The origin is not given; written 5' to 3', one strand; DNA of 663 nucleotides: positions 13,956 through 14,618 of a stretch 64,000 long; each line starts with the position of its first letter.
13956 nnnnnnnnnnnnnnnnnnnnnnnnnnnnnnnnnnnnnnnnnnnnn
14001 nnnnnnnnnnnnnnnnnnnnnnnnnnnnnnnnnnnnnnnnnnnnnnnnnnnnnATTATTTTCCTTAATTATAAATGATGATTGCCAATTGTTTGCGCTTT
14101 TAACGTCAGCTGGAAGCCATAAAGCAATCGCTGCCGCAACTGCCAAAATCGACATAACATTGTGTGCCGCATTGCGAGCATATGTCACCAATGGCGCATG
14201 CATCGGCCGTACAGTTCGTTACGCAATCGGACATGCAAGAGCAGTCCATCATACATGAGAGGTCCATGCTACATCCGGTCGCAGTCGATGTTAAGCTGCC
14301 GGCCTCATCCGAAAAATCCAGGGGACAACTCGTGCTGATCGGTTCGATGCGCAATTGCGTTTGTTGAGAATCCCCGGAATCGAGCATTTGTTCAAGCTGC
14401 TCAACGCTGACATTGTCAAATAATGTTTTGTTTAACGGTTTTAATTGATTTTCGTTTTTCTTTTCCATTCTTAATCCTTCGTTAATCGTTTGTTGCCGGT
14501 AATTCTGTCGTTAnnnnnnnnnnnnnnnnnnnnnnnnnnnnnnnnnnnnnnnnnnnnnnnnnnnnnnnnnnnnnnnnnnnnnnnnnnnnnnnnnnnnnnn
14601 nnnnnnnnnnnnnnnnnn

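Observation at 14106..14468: Precursor-like peptide with 13 cysteines organised as repeated C-x-x-D/N units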

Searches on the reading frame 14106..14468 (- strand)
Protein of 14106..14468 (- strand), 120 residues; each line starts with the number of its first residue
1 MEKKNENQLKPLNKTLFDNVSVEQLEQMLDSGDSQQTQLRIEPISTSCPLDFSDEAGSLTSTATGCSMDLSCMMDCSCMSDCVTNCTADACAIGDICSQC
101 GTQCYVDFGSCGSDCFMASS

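Call 6: search_protein_families(library=pfam, proteins=[window:14106-14468:-], max_evalue=0.1)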
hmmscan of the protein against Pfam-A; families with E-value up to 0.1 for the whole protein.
window:14106-14468:- (120 aa): 0 families

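Call 7: search_protein_families(library=ncbifam, proteins=[window:14106-14468:-], max_evalue=0.1)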
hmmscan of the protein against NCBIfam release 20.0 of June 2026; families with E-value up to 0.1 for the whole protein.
window:14106-14468:- (120 aa): 0 families

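Call 8: find_homologous_proteins(query=window:14106-14468:-, max_evalue=0.01)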
Query window:14106-14468:- (120 aa): 1 proteins with E <= 0.01 among 4 candidates.
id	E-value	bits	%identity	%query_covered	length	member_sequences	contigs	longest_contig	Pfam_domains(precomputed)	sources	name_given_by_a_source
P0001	6.5e-72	257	100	100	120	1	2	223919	-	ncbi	-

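Call 10: find_encoding_contigs(protein=P0001, flank=10000, max_places=4)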
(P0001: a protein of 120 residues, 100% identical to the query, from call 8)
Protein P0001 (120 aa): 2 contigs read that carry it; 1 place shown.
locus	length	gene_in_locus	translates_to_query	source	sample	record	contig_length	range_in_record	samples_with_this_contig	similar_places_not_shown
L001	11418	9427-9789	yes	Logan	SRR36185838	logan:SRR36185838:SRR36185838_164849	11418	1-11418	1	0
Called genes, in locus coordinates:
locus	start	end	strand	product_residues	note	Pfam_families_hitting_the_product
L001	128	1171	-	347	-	PF01118:Semialdhyde_dh, PF22698:Semialdhyde_dhC_1, PF02774:Semialdhyde_dhC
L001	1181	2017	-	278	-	PF13085:Fer2_3, PF13187:Fer4_9 (faint), PF13183:Fer4_8, PF12838:Fer4_7 (weak), PF13534:Fer4_17 (weak)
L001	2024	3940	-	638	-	PF00890:FAD_binding_2, PF01266:DAO (weak), PF03486:HI0933_like (faint), PF02910:Succ_DH_flav_C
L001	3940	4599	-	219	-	PF01127:Sdh_cyt (weak)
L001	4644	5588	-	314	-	PF00850:Hist_deacetyl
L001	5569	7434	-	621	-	PF00015:MCPsignal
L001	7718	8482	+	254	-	PF08239:SH3_3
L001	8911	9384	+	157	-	-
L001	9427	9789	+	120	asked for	-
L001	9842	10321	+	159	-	-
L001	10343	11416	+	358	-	?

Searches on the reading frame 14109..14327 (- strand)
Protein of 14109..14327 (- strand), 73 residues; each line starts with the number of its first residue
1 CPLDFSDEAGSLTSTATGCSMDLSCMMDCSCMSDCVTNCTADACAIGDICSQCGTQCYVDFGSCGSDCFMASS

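Call 61: search_protein_families(library=ncbifam, proteins=[window:14109-14327:-], max_evalue=10)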
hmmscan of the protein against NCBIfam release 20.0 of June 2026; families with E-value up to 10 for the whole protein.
seq(73 aa): 0 families
